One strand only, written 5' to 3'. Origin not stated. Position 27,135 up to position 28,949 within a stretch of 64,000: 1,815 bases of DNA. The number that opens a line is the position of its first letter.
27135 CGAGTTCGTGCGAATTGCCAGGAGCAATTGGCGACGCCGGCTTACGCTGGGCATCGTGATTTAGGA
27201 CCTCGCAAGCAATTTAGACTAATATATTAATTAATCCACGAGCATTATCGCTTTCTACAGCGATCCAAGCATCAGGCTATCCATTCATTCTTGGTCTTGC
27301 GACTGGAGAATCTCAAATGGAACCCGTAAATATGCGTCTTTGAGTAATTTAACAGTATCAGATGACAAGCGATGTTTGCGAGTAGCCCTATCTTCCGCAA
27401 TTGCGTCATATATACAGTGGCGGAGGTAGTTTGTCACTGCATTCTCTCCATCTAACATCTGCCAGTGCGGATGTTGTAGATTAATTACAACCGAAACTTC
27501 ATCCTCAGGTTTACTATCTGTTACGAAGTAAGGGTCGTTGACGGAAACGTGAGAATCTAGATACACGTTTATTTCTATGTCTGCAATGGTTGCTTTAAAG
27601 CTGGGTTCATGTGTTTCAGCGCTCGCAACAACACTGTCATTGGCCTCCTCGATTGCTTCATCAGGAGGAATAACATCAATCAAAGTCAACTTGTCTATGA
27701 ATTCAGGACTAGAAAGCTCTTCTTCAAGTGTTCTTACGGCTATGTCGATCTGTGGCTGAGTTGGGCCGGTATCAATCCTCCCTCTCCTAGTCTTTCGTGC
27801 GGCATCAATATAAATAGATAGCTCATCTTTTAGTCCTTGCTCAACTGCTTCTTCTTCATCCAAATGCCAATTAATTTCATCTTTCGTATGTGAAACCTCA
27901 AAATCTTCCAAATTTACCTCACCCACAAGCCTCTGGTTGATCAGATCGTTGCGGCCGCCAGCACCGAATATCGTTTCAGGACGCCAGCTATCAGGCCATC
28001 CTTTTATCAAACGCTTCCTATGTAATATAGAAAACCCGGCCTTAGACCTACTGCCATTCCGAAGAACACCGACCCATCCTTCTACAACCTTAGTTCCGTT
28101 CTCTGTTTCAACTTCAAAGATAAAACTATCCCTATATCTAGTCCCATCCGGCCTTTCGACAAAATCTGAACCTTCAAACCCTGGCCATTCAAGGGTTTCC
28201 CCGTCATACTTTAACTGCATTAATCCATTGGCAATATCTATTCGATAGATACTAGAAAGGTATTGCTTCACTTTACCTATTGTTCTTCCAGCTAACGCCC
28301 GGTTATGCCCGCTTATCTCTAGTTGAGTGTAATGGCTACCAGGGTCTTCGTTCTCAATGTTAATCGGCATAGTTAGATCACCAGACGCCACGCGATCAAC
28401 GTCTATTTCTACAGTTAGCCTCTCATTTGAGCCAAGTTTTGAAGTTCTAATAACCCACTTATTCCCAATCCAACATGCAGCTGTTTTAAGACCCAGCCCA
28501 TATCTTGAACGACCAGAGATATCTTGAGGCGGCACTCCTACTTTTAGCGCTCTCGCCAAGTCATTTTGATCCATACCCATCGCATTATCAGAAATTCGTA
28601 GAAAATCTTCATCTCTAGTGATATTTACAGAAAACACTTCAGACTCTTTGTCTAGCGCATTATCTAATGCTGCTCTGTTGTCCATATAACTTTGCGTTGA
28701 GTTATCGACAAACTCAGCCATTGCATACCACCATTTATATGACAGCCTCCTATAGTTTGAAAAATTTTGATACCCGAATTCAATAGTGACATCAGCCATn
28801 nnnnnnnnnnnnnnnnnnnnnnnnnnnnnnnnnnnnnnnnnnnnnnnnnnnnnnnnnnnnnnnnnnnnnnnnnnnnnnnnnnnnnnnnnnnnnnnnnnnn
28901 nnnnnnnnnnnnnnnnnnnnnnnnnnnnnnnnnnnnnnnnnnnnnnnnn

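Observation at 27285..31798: Four-gene methyltransferase / SF2 helicase / nuclease-like orphan / MORC-type GHKL ATPase operon: candidate uncharacterised restriction-like defence system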

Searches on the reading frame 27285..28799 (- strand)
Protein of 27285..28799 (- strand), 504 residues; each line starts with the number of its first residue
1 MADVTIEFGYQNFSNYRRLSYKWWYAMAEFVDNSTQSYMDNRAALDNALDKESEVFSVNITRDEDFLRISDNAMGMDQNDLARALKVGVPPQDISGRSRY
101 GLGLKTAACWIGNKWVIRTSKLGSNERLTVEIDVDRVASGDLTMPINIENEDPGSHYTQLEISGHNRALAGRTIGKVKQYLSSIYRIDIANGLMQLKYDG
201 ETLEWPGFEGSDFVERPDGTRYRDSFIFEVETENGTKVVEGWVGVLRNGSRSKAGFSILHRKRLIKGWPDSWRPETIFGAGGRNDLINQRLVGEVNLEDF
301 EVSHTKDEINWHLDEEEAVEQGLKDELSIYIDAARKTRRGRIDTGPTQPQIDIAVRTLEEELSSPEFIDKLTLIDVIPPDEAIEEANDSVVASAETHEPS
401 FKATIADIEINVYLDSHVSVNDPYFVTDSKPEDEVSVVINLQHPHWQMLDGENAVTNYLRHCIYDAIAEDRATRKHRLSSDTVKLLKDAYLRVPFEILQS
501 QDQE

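Call 3: search_protein_families(library=padloc, proteins=[window:27285-28799:-], max_evalue=0.01)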
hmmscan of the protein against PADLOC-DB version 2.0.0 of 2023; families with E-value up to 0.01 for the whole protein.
window:27285-28799:- (504 aa): 1 family
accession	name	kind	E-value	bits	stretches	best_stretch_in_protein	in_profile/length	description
PDLC02204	MzaB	-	0.0015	15.1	1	61-156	51-148/500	-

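Call 4: search_protein_families(library=pfam, proteins=[window:27285-28799:-], max_evalue=0.01)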
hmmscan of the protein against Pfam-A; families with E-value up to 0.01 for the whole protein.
window:27285-28799:- (504 aa): 2 families
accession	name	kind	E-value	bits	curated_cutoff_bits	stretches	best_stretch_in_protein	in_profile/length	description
PF13589.12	HATPase_c_3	-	4.3e-14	53.1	25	1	22-134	2-107/137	Histidine kinase-, DNA gyrase B-, and HSP90-like ATPase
PF02518.31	HATPase_c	-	0.0071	17.2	26.4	0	44-108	13-81/111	Histidine kinase-, DNA gyrase B-, and HSP90-like ATPase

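Call 6: search_protein_families(library=ncbifam, proteins=[window:27285-28799:-], max_evalue=0.1)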
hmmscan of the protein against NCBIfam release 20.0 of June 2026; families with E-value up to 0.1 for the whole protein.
window:27285-28799:- (504 aa): 4 families
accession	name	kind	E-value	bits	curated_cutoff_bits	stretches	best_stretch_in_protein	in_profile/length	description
NF041932.1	MzaB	equivalog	0.00023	19.7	850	1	17-134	6-115/480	MZA anti-phage system associated ATPase MzaB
NF000951.0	PRK00095.2-1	equivalog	0.0067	15.1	391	1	42-84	30-72/559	DNA mismatch repair endonuclease MutL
TIGR00585.2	mutl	equivalog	0.018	13.9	180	1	45-86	29-71/555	DNA mismatch repair endonuclease MutL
NF000950.0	PRK00095.1-3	equivalog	0.033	12.6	756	0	45-86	32-74/641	DNA mismatch repair endonuclease MutL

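Call 16: find_homologous_proteins(query=window:27285-28799:-)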
Query window:27285-28799:- (504 aa): 1759 proteins with E <= 0.001 among 8000 candidates; the best 120 are listed.
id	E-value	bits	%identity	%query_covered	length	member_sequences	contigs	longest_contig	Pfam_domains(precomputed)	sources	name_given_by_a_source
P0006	0.0e+0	1148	100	100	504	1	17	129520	PF13589.13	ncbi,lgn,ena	-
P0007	4.8e-256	869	73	100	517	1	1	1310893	PF13589.13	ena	-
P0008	6.6e-223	759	64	100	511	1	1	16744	PF13589.13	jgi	jgi:hypothetical protein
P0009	1.3e-220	752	64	100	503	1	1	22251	PF13589.13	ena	-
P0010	1.9e-215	735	62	100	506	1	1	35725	PF13589.13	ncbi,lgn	-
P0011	3.1e-212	724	62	99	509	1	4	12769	PF13589.13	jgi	jgi:hypothetical protein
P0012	3.1e-209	714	61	100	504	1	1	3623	PF13589.13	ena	-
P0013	1.0e-208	712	60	100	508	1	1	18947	PF13589.13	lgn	-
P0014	4.0e-208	710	63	99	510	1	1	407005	PF13589.13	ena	-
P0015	2.0e-204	698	62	99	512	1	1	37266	PF13589.13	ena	-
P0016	5.4e-204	697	61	98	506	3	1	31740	PF13589.13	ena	-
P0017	5.5e-204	697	60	100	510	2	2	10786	PF13589.13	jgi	jgi:hypothetical protein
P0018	1.5e-202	692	60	99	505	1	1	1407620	PF13589.13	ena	-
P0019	1.7e-202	692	61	99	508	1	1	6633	PF13589.13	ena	-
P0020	2.1e-202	692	59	99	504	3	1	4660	PF13589.13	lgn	-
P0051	2.2e-195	668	58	98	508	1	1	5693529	PF13589.13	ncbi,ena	-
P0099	1.7e-150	520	48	98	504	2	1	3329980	PF13589.13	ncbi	-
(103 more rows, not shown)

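Call 17: find_encoding_contigs(protein=P0007, flank=8000, max_places=2)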
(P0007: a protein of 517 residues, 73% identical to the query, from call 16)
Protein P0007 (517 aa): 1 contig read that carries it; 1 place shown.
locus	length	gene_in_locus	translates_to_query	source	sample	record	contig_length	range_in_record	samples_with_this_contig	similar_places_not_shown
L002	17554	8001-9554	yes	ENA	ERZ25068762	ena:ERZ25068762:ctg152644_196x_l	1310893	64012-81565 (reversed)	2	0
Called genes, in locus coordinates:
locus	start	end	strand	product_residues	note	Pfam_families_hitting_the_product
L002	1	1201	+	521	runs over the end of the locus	PF04820:Trp_halogenase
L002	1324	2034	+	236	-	PF07277:SapC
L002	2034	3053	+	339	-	PF13621:Cupin_8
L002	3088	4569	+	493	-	PF04820:Trp_halogenase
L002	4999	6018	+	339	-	PF01555:N6_N4_Mtase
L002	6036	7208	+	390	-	PF00270:DEAD, PF04851:ResIII, PF18766:SWI2_SNF2, PF16203:ERCC3_RAD25_C, PF00271:Helicase_C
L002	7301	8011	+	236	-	-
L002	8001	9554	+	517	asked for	PF13589:HATPase_c_3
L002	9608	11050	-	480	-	PF07690:MFS_1, PF13347:MFS_2, PF07690:MFS_1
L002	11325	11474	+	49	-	-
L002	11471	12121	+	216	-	-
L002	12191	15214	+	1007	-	PF02102:Peptidase_M35, PF04151:PPC (faint), PF14521:Aspzincin_M35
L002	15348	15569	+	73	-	-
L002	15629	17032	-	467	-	PF02233:PNTB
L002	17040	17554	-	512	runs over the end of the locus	PF05222:AlaDh_PNT_N, PF01262:AlaDh_PNT_C, PF12769:PNTB_4TM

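Call 18: find_encoding_contigs(protein=P0051, flank=8000, max_places=2)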
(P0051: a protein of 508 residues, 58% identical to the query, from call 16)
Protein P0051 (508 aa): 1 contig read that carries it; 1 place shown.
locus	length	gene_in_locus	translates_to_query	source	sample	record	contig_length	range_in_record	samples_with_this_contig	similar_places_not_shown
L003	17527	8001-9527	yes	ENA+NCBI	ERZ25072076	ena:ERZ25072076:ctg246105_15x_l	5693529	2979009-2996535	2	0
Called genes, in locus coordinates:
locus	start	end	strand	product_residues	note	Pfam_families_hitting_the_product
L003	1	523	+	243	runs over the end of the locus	PF11149:DUF2924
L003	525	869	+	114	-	PF00239:Resolvase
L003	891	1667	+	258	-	PF07508:Recombinase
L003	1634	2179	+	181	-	-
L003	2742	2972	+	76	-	-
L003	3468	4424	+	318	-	PF01555:N6_N4_Mtase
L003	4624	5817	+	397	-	PF00270:DEAD, PF04851:ResIII, PF18766:SWI2_SNF2 (weak), PF00271:Helicase_C, PF16203:ERCC3_RAD25_C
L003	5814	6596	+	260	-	-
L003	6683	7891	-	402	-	PF00872:Transposase_mut, PF10551:MULE (faint)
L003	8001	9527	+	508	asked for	PF13589:HATPase_c_3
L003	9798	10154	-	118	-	-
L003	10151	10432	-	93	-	-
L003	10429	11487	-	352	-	-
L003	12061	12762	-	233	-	PF13416:SBP_bac_8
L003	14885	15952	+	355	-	-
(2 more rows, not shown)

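Call 19: find_encoding_contigs(protein=P0099, flank=8000, max_places=2)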
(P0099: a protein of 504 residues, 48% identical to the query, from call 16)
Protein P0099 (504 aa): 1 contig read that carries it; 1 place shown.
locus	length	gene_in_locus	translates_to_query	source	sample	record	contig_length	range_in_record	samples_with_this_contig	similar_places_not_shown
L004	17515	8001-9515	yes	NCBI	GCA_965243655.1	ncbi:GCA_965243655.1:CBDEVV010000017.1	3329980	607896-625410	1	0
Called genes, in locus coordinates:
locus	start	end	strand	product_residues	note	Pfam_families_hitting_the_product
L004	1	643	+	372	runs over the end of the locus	PF01118:Semialdhyde_dh (faint), PF01408:GFO_IDH_MocA, PF03447:NAD_binding_3 (weak), PF02894:GFO_IDH_MocA_C, PF22725:GFO_IDH_MocA_C3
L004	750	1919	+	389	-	PF13173:AAA_14, PF13635:DUF4143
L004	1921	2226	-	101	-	-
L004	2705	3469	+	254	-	PF07161:LppX_LprAFG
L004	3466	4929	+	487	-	PF00083:Sugar_tr, PF07690:MFS_1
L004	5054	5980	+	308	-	PF01555:N6_N4_Mtase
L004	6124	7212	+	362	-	PF04851:ResIII, PF18766:SWI2_SNF2 (weak), PF16203:ERCC3_RAD25_C, PF00271:Helicase_C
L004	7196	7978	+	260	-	-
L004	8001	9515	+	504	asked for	PF13589:HATPase_c_3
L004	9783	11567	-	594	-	PF00664:ABC_membrane, PF00005:ABC_tran, PF02463:SMC_N (faint), PF13401:AAA_22 (weak)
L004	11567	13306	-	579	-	PF00664:ABC_membrane, PF00005:ABC_tran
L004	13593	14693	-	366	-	PF13378:MR_MLE_C, PF26685:DUF8230_C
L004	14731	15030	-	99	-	PF04480:DUF559, PF18741:MTES_1575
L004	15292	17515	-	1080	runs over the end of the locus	PF13519:VWA_2 (faint), PF00092:VWA (weak)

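Call 31: search_dna_similar(query=window:27285-28799:-, collection=plasmids, mode=protein, max_rows=15)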
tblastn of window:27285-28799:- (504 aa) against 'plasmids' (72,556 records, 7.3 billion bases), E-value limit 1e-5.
Records with a match: 2; places in all: 2; records where one place covers at least 80% of the query: 0.
Best place of each record, by identity: <60% 2.
By first word of the organism name: Rathayibacter 1; Hymenobacter 1.
By predicted mobility (MOB-suite, as given by PLSDB): non-mobilizable 2.
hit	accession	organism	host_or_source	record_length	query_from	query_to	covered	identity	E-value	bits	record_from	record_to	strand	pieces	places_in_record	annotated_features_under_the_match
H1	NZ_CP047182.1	Rathayibacter festucae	Androsace koso-poljanskii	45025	4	311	61%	32.2%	1e-36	152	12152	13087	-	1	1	ATP-binding protein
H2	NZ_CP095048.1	Hymenobacter cellulosilyticus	single cell,air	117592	16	317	60%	30.8%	4e-41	165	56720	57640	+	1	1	ATP-binding protein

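Call 36: search_solved_structures(query=window:27285-28799:-, max_evalue=1)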
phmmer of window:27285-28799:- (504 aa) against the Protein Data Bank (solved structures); distinct sequences matched with E-value up to 1: 4.
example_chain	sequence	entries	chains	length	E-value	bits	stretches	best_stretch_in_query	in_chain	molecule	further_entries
5ofa_B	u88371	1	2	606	0.57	12.2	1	12-121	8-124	MORC family CW-type zinc finger protein 2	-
5of9_A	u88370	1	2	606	0.57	12.2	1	12-121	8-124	MORC family CW-type zinc finger protein 2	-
9cdi_A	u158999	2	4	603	0.69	12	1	12-121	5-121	ATPase MORC2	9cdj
5ofb_B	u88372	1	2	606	0.74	11.9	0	12-121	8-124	MORC family CW-type zinc finger protein 2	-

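Call 42: find_related_loci(query=A4, collection=genome_contigs, flank=7000)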
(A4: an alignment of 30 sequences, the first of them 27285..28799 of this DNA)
Query A4 (504 aa) in genome_contigs; peptide patterns used: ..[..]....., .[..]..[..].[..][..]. (x = any residue, [..] = any of these).
298 stretches matched a pattern; 267 encode a relative of the query (tblastn E <= 1e-3); the best 80 are kept; 80 distinct loci.
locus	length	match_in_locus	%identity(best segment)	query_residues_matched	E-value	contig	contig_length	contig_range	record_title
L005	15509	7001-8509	74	1-503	0e+0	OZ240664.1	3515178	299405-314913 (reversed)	MAG: uncultured Pseudohongiella sp. isolate e05c5ecc-af14-43a7-87ef-81674bc34259 genome assembly, chromosome: 1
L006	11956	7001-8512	62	1-502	0e+0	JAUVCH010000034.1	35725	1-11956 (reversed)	MAG: Gammaproteobacteria bacterium isolate CSMAG_266 CSMAG_266_k141_4174734_length_35725_cov_8.0000, whole genome shotgu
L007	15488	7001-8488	58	6-500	0e+0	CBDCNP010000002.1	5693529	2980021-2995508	MAG: Candidatus Marinacidobacterales bacterium isolate 830f3ca3-a0f5-4ab1-83b9-294b1c63e4d0 genome assembly, contig: con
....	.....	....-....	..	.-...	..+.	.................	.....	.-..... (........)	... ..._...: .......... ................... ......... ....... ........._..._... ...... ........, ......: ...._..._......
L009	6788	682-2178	60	6-504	0e+0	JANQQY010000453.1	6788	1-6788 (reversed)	MAG: Spirochaetales bacterium isolate IP29b_bin.41 k99_907462, whole genome shotgun sequence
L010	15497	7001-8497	58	6-504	0e+0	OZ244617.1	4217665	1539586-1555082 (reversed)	MAG: uncultured Candidatus Binatia bacterium isolate c6e9418e-c58b-4f86-8f57-4900b675f3d0 genome assembly, chromosome: 1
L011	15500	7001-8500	57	4-504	0e+0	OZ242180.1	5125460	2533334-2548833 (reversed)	MAG: Candidatus Latescibacterota bacterium isolate 7123bf0d-be33-4206-a55c-e1281b3fc930 genome assembly, chromosome: 1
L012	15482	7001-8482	58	6-499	0e+0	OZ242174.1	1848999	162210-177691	MAG: Gammaproteobacteria bacterium isolate e81882f9-224b-47fe-8761-2b228011601b genome assembly, chromosome: 1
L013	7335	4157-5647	51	1-502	1e-165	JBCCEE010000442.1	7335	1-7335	MAG: Acidobacteriota bacterium isolate P01_B01_bin.10 k141_346327_length_7335_cov_443.5992, whole genome shotgun sequenc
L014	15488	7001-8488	48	4-497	7e-154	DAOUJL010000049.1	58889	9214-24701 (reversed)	MAG TPA_asm: Dehalococcoidia bacterium isolate S32_262 k113_888918, whole genome shotgun sequence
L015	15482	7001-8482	48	4-495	8e-151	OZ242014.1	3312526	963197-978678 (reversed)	MAG: Dehalococcoidia bacterium isolate dc00a5be-81f4-4acd-b4e2-246381d7a392 genome assembly, chromosome: 1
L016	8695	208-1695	49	4-497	1e-150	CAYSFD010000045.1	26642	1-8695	MAG TPA_asm: uncultured Enterobacteriaceae bacterium isolate binchicken_co165_176 genome assembly, contig: k141_1438965,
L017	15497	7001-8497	48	1-497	2e-150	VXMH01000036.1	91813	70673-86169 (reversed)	MAG: Caldilineaceae bacterium SB0661_bin_32 NODE_303_length_91813_cov_53.563297, whole genome shotgun sequence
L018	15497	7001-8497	47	4-501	2e-145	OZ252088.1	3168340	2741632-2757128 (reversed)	MAG: Dehalococcoidia bacterium isolate 7426c3d5-a751-4d37-bde8-e0e91f06c8c3 genome assembly, chromosome: 1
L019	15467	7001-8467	47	4-494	2e-145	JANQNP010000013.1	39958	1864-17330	MAG: Dehalococcoidia bacterium isolate IP29b_bin.101 k99_1994402, whole genome shotgun sequence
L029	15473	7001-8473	46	8-497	2e-140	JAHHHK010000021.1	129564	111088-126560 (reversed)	MAG: Komarekiella atlantica HA4396-MV6 scaffold_159_c1, whole genome shotgun sequence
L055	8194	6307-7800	44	7-503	4e-125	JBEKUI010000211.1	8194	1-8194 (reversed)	MAG: Terriglobia bacterium isolate SPRUCE 578 SPRUCE_578_211, whole genome shotgun sequence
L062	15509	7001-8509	40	1-497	2e-123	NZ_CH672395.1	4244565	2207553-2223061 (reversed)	Leeuwenhoekiella blandensis MED217 scf_1099517004314, whole genome shotgun sequence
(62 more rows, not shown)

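Call 53: find_encoding_contigs(protein=P0006, flank=10000, max_places=6)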
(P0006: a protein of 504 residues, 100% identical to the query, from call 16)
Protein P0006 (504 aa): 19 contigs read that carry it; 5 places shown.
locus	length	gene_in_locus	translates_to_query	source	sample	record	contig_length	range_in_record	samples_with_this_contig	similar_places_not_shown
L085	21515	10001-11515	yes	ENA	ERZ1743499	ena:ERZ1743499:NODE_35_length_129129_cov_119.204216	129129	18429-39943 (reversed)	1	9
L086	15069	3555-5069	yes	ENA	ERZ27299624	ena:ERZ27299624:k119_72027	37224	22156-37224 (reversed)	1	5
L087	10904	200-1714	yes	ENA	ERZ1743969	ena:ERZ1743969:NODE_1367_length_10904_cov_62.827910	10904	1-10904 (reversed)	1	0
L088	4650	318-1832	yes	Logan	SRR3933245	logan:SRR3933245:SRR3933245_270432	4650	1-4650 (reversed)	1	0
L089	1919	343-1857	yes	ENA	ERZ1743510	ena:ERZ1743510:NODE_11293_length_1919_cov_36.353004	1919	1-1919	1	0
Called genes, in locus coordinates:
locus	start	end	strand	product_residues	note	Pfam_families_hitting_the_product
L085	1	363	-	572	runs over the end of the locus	PF01011:PQQ, PF13570:Beta-prop_ACSF4 (faint), PF13360:PQQ_2, PF01011:PQQ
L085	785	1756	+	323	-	PF00561:Abhydrolase_1, PF12697:Abhydrolase_6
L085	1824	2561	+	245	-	-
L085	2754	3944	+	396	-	PF16868:NMT1_3, PF09084:NMT1 (weak)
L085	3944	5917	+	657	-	PF06808:DctM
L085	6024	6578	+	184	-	-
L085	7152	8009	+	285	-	PF01555:N6_N4_Mtase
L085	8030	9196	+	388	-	PF00270:DEAD, PF04851:ResIII, PF18766:SWI2_SNF2, PF16203:ERCC3_RAD25_C, PF00271:Helicase_C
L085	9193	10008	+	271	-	-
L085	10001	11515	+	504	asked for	PF13589:HATPase_c_3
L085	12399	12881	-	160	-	PF01668:SmpB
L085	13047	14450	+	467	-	PF00209:SNF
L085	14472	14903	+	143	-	PF10604:Polyketide_cyc2, PF03364:Polyketide_cyc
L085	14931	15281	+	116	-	PF03658:Ub-RnfH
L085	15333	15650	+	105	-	PF25952:DUF7990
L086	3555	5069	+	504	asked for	PF13589:HATPase_c_3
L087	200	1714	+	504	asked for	PF13589:HATPase_c_3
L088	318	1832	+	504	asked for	PF13589:HATPase_c_3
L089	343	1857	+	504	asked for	PF13589:HATPase_c_3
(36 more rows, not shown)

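Call 54: list_cluster_members(proteins=[P0006, P0001])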
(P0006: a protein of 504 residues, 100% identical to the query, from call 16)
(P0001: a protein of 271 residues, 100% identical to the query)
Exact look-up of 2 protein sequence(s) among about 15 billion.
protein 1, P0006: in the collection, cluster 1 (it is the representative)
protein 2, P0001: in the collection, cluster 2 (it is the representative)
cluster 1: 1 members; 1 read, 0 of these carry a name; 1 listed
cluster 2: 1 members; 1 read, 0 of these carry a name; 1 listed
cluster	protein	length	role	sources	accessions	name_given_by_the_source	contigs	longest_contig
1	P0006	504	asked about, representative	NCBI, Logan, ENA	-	-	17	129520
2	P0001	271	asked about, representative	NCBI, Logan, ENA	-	-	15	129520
